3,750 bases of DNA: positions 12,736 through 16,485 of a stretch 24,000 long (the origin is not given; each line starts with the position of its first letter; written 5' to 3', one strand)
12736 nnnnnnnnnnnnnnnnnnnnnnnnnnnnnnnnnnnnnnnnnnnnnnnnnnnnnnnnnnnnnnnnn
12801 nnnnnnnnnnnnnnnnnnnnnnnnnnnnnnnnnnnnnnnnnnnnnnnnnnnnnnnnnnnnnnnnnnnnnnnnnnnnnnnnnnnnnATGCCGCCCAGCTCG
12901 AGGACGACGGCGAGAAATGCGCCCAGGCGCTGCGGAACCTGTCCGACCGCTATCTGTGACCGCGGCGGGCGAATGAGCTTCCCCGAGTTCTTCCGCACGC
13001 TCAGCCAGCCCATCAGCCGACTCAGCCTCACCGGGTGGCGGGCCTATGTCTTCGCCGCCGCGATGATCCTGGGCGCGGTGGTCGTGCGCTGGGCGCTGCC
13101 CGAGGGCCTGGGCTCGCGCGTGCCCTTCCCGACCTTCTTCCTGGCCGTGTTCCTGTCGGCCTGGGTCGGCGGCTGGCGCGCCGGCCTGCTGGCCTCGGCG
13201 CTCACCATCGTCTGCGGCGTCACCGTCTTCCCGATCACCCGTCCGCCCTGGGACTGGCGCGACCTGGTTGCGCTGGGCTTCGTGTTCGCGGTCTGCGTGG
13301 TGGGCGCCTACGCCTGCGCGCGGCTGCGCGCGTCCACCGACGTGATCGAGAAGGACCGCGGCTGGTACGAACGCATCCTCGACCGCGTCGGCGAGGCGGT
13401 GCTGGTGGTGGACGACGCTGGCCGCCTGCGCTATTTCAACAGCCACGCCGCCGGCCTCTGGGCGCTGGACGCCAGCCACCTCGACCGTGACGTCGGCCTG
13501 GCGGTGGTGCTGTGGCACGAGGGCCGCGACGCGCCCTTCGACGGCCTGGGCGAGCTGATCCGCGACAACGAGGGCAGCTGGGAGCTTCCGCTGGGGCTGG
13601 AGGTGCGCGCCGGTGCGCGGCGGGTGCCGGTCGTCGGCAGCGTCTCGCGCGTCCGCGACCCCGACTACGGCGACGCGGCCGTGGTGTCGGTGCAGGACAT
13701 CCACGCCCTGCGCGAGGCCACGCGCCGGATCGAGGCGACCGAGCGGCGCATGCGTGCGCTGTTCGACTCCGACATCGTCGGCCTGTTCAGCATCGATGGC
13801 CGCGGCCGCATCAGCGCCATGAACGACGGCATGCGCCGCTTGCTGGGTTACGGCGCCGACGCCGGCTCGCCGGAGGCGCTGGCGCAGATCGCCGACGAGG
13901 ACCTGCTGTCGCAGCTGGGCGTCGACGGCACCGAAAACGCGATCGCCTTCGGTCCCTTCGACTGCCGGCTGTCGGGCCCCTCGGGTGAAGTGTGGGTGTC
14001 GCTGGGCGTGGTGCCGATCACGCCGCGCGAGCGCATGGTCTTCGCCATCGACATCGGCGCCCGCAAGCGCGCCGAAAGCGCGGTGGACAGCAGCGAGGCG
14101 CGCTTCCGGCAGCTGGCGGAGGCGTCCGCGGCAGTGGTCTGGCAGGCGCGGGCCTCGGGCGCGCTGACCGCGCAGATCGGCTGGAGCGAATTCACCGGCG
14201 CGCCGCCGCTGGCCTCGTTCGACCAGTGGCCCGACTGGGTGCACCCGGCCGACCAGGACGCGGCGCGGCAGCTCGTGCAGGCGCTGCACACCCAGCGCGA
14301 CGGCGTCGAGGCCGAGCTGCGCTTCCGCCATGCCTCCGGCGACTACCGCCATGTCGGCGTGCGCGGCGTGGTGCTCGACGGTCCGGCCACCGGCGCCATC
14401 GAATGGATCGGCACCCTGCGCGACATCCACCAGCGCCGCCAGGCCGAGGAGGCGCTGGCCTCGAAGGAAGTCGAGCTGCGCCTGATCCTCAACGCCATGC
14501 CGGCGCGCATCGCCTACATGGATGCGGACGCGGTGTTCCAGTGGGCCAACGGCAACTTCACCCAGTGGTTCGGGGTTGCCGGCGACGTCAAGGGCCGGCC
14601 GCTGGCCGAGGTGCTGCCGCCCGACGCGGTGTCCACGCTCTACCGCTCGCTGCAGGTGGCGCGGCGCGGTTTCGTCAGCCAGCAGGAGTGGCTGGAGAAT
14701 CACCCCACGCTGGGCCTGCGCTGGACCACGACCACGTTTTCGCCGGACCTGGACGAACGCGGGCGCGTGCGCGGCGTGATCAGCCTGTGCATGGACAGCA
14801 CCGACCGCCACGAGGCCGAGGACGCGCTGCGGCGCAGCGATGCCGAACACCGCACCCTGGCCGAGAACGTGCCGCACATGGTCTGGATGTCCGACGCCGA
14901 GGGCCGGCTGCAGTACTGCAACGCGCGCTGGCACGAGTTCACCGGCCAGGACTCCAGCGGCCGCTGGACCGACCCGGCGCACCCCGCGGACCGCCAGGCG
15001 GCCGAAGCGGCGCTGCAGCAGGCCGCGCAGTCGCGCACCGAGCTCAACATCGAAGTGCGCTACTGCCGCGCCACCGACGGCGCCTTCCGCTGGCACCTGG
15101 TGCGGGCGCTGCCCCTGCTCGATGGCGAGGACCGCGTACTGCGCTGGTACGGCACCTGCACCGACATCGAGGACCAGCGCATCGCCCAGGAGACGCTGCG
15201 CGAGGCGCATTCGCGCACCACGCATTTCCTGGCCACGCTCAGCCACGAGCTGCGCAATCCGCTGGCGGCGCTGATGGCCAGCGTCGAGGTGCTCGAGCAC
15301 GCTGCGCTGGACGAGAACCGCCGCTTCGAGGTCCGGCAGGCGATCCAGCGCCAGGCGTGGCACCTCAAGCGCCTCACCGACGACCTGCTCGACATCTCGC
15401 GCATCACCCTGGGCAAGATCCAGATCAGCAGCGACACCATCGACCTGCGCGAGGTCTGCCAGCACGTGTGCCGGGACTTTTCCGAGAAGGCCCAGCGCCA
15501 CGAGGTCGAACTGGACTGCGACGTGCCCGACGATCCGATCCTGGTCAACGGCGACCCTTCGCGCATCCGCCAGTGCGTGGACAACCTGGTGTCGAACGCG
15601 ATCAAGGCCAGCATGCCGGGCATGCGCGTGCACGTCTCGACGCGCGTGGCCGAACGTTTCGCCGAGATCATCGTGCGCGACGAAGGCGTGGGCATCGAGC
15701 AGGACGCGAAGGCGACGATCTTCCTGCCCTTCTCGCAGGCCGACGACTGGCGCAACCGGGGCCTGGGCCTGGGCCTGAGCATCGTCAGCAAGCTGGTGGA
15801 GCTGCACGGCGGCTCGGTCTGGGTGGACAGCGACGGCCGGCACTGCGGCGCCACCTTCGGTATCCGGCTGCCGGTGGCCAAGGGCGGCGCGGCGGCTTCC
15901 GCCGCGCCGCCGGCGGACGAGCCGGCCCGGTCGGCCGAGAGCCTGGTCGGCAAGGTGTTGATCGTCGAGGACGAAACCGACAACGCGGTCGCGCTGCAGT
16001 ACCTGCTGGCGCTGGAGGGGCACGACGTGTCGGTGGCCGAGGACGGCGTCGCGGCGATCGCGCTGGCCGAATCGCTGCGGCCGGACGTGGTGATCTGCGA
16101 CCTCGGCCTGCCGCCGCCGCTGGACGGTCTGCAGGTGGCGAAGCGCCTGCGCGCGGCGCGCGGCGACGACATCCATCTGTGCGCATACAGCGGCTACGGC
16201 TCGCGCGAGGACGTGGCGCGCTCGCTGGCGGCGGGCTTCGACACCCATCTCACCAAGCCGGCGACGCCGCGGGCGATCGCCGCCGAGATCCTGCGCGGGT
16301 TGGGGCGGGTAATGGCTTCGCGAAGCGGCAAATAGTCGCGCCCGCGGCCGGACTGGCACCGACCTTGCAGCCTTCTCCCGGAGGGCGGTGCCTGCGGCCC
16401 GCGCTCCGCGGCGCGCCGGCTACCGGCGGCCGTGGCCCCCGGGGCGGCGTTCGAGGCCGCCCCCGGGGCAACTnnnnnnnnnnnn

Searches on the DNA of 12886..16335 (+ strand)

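Call 43: search_rna_families(sources=[L001, L009, L014, L015, L016], threshold=evalue, max_evalue=1)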
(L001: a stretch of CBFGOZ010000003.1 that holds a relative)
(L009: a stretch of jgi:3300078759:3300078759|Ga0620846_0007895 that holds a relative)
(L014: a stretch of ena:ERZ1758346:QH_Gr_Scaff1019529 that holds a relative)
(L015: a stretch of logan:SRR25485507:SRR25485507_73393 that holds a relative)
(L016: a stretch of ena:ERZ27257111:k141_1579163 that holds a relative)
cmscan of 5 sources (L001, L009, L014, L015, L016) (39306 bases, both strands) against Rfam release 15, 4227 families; matches with E-value up to 1: 0.
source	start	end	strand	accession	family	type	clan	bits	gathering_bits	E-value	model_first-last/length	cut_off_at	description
